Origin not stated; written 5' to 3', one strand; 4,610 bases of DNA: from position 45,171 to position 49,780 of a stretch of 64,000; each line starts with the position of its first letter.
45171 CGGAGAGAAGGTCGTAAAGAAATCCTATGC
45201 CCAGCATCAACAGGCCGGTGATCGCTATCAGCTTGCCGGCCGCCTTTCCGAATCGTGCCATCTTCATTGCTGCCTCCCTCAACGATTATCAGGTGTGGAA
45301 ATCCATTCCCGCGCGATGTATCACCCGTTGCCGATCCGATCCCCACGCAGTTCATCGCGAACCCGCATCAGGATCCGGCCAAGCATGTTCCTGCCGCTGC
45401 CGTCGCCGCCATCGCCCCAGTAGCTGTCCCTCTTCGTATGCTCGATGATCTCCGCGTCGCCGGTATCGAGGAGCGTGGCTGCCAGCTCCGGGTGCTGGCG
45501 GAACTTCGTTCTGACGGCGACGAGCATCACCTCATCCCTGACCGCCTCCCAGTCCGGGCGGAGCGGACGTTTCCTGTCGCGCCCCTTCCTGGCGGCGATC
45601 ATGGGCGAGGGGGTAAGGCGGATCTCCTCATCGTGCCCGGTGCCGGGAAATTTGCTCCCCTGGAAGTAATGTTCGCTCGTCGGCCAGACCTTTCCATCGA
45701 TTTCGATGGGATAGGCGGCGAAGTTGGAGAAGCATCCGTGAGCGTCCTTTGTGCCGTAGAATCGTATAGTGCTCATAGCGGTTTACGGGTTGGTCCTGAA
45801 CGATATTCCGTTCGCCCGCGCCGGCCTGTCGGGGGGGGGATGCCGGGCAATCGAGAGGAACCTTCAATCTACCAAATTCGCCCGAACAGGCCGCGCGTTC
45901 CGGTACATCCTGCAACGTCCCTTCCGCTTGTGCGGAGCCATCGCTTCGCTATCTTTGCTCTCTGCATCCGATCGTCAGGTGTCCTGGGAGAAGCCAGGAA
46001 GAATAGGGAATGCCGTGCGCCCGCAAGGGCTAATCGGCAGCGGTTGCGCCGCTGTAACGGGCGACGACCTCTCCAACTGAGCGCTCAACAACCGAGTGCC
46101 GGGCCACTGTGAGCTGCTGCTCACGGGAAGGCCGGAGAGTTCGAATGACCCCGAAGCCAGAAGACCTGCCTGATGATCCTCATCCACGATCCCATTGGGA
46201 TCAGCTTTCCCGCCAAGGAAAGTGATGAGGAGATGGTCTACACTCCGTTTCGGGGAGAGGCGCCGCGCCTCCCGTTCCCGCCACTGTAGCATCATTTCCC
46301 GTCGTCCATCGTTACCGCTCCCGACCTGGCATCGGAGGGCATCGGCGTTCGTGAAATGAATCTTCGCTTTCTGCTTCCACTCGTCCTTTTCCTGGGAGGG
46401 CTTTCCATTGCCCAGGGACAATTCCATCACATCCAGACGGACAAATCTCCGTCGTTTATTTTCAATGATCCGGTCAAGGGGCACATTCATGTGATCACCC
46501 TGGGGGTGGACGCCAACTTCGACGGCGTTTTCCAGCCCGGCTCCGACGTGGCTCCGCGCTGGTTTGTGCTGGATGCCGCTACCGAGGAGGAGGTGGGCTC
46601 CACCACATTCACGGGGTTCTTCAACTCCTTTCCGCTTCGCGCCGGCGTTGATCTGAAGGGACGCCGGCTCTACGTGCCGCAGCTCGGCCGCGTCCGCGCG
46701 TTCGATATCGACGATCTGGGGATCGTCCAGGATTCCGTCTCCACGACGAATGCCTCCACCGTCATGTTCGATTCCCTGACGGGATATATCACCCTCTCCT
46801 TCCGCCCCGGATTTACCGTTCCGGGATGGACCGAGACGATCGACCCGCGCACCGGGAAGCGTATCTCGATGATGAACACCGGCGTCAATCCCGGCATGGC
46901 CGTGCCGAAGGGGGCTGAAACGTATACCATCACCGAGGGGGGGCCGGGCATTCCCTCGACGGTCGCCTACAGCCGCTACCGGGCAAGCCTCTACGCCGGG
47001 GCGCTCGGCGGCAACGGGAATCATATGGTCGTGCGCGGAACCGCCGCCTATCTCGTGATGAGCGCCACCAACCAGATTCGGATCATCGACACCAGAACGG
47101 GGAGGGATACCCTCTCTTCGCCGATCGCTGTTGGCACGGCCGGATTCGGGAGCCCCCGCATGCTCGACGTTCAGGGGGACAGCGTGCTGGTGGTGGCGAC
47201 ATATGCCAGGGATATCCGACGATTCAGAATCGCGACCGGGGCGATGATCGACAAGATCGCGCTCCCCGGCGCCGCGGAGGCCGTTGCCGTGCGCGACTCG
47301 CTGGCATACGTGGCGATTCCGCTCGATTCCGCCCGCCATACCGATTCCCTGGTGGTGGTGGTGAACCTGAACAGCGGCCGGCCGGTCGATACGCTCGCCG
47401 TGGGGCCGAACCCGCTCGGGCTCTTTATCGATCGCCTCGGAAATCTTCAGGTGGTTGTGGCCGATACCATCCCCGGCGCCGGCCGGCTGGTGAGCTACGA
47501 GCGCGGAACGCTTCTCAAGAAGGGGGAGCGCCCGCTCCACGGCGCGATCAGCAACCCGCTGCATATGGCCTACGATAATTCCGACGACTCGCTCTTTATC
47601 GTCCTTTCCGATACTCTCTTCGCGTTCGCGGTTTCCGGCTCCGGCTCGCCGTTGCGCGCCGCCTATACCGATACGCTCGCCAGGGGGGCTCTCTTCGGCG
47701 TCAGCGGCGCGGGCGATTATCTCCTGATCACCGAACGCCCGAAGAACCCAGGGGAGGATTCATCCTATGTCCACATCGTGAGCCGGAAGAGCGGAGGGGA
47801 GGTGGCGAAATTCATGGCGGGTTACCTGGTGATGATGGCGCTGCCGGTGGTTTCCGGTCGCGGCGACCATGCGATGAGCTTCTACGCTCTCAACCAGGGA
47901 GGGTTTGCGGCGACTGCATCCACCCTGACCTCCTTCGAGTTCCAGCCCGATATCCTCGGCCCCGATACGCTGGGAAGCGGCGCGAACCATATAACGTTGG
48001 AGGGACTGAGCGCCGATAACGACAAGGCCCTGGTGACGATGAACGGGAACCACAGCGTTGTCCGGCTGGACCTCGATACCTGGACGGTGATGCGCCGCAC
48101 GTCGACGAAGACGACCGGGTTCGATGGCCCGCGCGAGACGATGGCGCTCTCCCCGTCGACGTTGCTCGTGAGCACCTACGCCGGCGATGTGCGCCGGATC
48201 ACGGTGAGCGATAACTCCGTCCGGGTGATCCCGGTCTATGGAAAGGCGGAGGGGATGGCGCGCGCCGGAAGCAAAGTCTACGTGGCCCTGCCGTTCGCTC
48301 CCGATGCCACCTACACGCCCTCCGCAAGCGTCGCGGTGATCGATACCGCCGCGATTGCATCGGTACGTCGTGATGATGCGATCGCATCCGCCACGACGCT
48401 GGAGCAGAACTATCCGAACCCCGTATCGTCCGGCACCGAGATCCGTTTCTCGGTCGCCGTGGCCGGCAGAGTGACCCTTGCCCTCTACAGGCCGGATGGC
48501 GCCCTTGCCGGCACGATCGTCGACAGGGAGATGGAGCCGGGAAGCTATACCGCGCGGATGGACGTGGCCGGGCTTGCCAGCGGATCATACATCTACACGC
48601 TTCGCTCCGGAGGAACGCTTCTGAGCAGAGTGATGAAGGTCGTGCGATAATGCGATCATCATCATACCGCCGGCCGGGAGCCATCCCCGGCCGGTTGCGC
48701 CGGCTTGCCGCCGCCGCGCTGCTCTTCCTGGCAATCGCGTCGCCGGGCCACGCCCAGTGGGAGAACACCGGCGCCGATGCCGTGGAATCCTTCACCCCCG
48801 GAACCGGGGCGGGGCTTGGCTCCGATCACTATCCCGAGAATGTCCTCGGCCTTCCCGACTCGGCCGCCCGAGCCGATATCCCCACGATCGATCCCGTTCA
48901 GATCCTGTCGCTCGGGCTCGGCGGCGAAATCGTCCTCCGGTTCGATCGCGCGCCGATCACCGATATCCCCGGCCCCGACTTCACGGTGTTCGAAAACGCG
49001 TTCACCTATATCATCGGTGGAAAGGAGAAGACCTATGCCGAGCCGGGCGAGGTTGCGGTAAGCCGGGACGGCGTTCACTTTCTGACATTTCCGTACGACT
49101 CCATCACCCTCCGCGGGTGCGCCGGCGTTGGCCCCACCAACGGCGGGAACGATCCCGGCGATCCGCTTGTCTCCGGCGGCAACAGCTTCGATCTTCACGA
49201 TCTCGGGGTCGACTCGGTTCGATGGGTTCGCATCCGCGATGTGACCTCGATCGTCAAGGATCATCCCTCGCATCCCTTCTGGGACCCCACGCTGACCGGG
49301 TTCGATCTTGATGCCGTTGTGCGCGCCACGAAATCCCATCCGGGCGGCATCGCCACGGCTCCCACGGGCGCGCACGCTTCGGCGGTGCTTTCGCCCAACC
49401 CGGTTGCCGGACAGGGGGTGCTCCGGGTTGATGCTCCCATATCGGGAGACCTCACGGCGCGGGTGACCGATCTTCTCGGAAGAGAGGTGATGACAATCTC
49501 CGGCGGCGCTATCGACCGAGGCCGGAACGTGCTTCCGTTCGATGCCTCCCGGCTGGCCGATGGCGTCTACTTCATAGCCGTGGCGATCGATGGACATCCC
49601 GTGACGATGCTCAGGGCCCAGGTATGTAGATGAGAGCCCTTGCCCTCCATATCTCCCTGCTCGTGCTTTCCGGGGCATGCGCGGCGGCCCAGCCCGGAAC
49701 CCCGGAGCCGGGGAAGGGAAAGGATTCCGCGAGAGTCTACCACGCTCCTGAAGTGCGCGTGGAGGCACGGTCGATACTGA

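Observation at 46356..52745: B12-riboswitch operon encodes an unusual surface corrinoid-capture set: T9SS-anchored beta-propeller, unknown T9SS cargo, TonB-dependent receptor and beta-propeller lipoprotein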

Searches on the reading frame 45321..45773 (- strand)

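Call 75: search_protein_families(library=pfam, proteins=[window:45321-45773:-], max_evalue=0.00001)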
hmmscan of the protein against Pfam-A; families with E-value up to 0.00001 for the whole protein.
window:45321-45773:- (150 aa): 1 family
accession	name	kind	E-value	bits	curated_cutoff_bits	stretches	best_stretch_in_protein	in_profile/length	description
PF08719.17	NADAR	-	8.4e-37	127.4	35.1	1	5-143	2-163/163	NADAR domain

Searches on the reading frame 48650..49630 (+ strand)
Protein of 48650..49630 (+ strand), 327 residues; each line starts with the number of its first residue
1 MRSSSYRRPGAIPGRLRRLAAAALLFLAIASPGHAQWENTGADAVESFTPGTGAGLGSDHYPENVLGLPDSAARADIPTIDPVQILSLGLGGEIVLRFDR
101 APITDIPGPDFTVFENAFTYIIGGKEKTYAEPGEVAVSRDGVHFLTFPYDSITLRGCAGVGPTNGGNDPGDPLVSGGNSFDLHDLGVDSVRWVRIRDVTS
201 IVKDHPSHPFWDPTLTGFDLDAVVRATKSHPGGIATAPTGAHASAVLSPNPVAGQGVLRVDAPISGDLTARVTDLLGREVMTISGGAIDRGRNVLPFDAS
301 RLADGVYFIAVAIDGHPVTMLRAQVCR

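Call 8: search_protein_families(library=pfam, proteins=[window:48650-49630:+], max_evalue=0.1)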
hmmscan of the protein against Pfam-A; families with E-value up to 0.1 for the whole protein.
window:48650-49630:+ (327 aa): 1 family
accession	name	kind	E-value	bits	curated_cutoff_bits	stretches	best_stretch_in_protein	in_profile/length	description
PF18962.6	Por_Secre_tail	-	0.00038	21.1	27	1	249-315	3-66/75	Secretion system C-terminal sorting domain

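Call 9: search_protein_families(library=ncbifam, proteins=[window:48650-49630:+], max_evalue=0.1)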
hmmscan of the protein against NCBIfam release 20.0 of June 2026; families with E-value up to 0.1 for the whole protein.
window:48650-49630:+ (327 aa): 3 families
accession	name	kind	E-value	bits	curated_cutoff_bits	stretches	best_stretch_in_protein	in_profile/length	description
NF033170.0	lipo_LIC13355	subfamily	7.1e-05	22.1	120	1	88-147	96-154/273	LIC_13355 family lipoprotein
TIGR04183.1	Por_Secre_tail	domain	7.7e-05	22.6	23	1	248-315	2-62/72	T9SS type A sorting domain-containing protein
TIGR04279.1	TIGR04279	domain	0.093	12.1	35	0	266-312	252-298/316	TIGR04279 domain-containing protein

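Call 12: search_solved_structures(query=window:48650-49630:+, max_evalue=10, show_alignments=1)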
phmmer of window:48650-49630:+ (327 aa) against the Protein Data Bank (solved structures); distinct sequences matched with E-value up to 10: 1.
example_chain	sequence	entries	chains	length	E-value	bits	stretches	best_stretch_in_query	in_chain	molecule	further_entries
5xu0_A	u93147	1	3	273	0.44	13.1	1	228-271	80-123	Membrane-fusion protein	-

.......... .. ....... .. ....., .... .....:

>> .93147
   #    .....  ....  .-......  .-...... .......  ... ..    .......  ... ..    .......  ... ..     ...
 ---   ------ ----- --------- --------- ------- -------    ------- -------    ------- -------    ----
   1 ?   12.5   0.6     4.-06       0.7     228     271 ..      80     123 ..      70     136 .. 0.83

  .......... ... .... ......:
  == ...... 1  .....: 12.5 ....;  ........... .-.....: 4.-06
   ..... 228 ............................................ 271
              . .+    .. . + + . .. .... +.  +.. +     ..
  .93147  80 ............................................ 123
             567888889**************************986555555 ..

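Call 23: find_homologous_proteins(query=window:48650-49630:+)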
Query window:48650-49630:+ (327 aa): 217 proteins with E <= 0.001 among 8000 candidates; the best 120 are listed.
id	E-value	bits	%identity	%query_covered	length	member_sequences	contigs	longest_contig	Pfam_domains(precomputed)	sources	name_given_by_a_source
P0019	1.7e-215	733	100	100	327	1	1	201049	-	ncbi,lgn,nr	ncbi:MAG: cell surface protein [Chlorobi bacterium]|nr:cell surface protein [Chlorobiota bacterium]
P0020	1.2e-179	615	85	100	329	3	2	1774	-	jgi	jgi:hypothetical protein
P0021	8.5e-122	425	63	98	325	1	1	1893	-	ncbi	-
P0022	5.6e-119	416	62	98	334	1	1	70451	-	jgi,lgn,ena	-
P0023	4.0e-112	393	62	91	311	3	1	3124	PF18962.8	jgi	jgi:hypothetical protein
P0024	1.2e-102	362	56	98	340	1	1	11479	-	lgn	-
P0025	5.4e-102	360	54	97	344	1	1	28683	-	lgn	-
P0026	1.2e-101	359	55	98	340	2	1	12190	-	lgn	-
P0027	1.5e-100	355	58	88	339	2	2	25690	-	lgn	-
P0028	9.9e-100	352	56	94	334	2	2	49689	-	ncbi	-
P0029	8.9e-99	349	54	97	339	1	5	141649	-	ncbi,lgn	-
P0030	1.3e-98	349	58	87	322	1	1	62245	-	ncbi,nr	ncbi:MAG: hypothetical protein JST22_09325 [Bacteroidetes bacterium]|nr:hypothetical protein [Bacter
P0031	3.8e-98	347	55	95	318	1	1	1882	-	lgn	-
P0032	9.4e-97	343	56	94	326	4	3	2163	-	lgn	-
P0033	2.8e-96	341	54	88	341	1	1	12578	-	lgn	-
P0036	1.7e-95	338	54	96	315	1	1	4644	PF18962.8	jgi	jgi:hypothetical protein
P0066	8.4e-78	280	53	86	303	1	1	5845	PF18962.8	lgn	-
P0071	1.2e-75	273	50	81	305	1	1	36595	PF18962.8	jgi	jgi:hypothetical protein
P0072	3.0e-75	272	48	91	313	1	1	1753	PF18962.8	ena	-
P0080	1.4e-72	263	51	82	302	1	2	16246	PF18962.8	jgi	jgi:hypothetical protein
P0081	1.7e-72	263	46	95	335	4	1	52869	PF18962.8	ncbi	-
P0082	6.6e-72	261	50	90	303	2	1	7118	PF18962.8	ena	-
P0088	2.5e-69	252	49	83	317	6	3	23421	PF18962.8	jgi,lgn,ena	-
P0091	4.5e-68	248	49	88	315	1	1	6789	PF18962.8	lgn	-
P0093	6.0e-64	235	44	88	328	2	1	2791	PF18962.8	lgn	-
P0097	1.2e-62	230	43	91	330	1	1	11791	PF18962.8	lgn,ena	-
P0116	3.4e-55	206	50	61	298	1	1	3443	PF18962.8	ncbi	-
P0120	9.5e-54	201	49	58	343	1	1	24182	PF18962.8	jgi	jgi:hypothetical protein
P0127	3.3e-50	190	45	65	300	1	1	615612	PF18962.8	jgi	jgi:hypothetical protein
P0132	8.4e-42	162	46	64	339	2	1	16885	PF18962.8,PF17653.7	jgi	-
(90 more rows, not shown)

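Call 43: predict_structure(alignment_id=A1)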
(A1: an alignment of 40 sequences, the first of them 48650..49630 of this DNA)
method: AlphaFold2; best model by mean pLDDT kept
length: 327 residues; sequences in the alignment: 40
mean_pLDDT: 90.3   pTM: 0.66
mean pLDDT of the five models: 90.3, 90.1, 89.5, 89.4, 89.1
residues with pLDDT >= 90: 261; 70-90: 29; 50-70: 25; < 50: 12
segments of 3 or more residues with pLDDT < 50: 233-240
pLDDT, mean of each block of 10 residues (from residue 1): 52 69 80 60 97 97 96 96 98 97 94 97 96 98 97 96 96 96 94 98 98 97 89 45 86 96 94 96 96 97 97 92 95
secondary structure, 60 per line:
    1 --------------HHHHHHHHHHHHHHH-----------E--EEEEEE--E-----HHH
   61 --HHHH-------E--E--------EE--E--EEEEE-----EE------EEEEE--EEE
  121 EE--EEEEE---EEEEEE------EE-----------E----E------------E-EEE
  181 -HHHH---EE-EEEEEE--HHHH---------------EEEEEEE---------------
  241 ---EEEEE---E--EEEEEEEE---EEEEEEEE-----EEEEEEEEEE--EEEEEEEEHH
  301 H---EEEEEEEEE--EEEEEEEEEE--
elements in order: H15-29 E44-49 H63-66 E93-97 E111-115 E118-122 E125-129 E133-138 E178-180 H182-185 E192-197 H200-203 E219-225 E244-248 E255-262 E266-273 E279-288 E291-298 E305-313 E316-325

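Call 51: search_solved_structures(query=A1, max_evalue=10, show_alignments=3)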
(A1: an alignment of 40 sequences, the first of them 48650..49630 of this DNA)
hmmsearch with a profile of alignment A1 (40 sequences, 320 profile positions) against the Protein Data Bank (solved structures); distinct sequences matched with E-value up to 10: 6.
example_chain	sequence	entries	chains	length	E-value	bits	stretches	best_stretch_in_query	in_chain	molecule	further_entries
8blw_B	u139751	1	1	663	0.00051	22.9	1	71-134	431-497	YncE family protein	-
8s80_A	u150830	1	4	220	0.0044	19.9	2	235-312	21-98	S-layer protein sap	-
8glk_D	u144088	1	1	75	0.011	18.6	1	262-317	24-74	Endonuclease I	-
8qb1_A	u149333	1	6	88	0.048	16.4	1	257-317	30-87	Mirolase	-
8vba_A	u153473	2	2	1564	0.43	13.3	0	233-316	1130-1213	EtpA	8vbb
7biz_A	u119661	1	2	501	0.59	12.9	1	74-115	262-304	Cell surface protein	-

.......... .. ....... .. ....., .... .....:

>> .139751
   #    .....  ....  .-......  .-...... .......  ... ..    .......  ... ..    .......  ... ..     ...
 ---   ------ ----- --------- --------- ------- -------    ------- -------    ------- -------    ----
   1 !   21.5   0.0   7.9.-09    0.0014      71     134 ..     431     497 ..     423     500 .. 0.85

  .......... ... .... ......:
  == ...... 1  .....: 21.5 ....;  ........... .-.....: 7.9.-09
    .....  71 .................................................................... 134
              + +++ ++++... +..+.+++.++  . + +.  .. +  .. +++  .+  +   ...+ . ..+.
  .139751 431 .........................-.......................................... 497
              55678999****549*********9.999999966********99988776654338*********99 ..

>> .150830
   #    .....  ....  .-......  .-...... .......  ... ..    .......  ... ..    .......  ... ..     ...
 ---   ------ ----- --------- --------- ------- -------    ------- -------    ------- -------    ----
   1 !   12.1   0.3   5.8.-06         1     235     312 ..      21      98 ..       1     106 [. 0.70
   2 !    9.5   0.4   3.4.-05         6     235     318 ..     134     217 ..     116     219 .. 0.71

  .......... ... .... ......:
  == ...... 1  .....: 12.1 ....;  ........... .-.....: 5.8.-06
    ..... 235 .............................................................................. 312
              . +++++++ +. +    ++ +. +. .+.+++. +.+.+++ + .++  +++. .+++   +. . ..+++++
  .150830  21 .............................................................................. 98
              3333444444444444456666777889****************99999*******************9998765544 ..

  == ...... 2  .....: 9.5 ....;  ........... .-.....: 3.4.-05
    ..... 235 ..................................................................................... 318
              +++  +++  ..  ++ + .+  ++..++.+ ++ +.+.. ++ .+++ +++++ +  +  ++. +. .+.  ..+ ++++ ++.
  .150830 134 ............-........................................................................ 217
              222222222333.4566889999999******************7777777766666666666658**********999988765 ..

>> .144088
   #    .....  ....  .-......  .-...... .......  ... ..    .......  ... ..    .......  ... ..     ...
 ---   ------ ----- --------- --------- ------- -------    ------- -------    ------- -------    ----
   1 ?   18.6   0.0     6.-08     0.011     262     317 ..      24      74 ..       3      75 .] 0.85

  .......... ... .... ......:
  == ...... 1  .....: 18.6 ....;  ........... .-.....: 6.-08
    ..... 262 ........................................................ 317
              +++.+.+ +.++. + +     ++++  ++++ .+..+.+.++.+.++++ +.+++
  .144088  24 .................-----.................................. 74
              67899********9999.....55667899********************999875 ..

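Call 60: find_related_loci(query=A1, collection=genome_contigs, flank=10000)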
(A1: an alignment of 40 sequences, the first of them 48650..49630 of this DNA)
Query A1 (327 aa) in genome_contigs; peptide patterns used: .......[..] (x = any residue, [..] = any of these).
273 stretches matched a pattern; 223 encode a relative of the query (tblastn E <= 1e-3); the best 80 are kept; 80 distinct loci.
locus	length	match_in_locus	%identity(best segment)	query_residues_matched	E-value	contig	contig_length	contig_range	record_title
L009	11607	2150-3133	84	1-327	4e-175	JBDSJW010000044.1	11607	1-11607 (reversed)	MAG: Candidatus Kapaibacterium sp. isolate cluster1_bin.331 k127_2843160, whole genome shotgun sequence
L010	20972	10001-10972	54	8-323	3e-103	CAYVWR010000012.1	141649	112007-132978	MAG TPA_asm: uncultured Alphaproteobacteria bacterium isolate SRP344714_co2_242 genome assembly, contig: NODE_234_length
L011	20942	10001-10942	56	20-327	6e-103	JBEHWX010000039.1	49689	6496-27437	MAG: Bacteroidota bacterium isolate ES1.bin.100 NODE_677_length_49689_cov_7.599456, whole genome shotgun sequence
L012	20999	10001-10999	56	1-323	3e-99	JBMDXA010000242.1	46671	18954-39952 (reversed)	MAG: Candidatus Kapaibacteriota bacterium isolate FBaNitRs1_5 FBaNitRs1_contig242, whole genome shotgun sequence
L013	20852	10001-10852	58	45-327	1e-97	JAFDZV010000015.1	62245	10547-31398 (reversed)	MAG: Bacteroidetes bacterium isolate SZAS-92 BACT-TMP-15__15__length-62245, whole genome shotgun sequence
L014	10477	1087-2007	57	13-315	5e-95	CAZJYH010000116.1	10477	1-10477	MAG TPA_asm: uncultured Alphaproteobacteria bacterium isolate SRP342105_co1_110 genome assembly, contig: NODE_8762_lengt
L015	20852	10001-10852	58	45-327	4e-94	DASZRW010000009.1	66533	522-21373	MAG TPA_asm: Candidatus Kapaibacterium sp. isolate SMAG_U6034 k141_356755, whole genome shotgun sequence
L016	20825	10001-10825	57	41-316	1e-92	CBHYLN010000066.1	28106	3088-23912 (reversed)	MAG TPA_asm: uncultured bacterium isolate ERR14722427_metabat2_28 genome assembly, contig: ERZ27336822.745, whole genome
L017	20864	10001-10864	55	41-327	2e-87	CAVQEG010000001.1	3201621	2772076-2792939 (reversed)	MAG: Chlorobiota bacterium isolate MFD02416.bin.1.81 genome assembly, contig: contig_14017, whole genome shotgun sequenc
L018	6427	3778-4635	49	29-315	2e-81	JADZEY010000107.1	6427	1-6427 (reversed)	MAG: Armatimonadota bacterium isolate SJ842 c_000001383418, whole genome shotgun sequence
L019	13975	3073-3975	48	23-327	1e-81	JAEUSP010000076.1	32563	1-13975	MAG: Chlorobiota bacterium isolate new MAG-306 k141_2205101, whole genome shotgun sequence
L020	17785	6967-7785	50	38-319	4e-76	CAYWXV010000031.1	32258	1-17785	MAG TPA_asm: uncultured Alphaproteobacteria bacterium isolate binchicken_co118_222 genome assembly, contig: NODE_1290_le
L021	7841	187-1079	65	43-313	3e-75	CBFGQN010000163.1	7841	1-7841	MAG TPA_asm: uncultured Ignavibacteria bacterium isolate SRR15517647_binner12_Refined_3 genome assembly, contig: ERZ2732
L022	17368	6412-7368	45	2-314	3e-72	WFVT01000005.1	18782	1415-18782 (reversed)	MAG: candidate division KSB1 bacterium isolate S140_5 k151_109078, whole genome shotgun sequence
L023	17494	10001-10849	49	44-316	3e-71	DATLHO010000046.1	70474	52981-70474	MAG TPA_asm: Candidatus Kapaibacterium sp. isolate SMAG_U13642 k141_989210, whole genome shotgun sequence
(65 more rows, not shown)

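Call 102: search_protein_families(library=pfam, alignment_id=A1, max_evalue=0.01)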
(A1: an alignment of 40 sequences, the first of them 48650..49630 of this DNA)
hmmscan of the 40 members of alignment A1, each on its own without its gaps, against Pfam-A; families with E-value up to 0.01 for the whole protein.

A. member 1, window:48650-49630:+ (327 aa): 1 family
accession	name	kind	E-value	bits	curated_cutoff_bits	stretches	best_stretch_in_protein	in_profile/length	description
PF18962.6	Por_Secre_tail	-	0.00038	21.1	27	1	249-315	3-66/75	Secretion system C-terminal sorting domain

B. families by the number of members that match (of 40 scanned): 4 families
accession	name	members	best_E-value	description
PF18962.6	Por_Secre_tail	21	1.3e-07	Secretion system C-terminal sorting domain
PF17653.6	DUF5522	3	4e-23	Family of unknown function (DUF5522)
PF02368.24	Big_2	1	3.4e-06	Bacterial Ig-like domain (group 2)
PF16967.11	TcfC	1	0.00073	E-set like domain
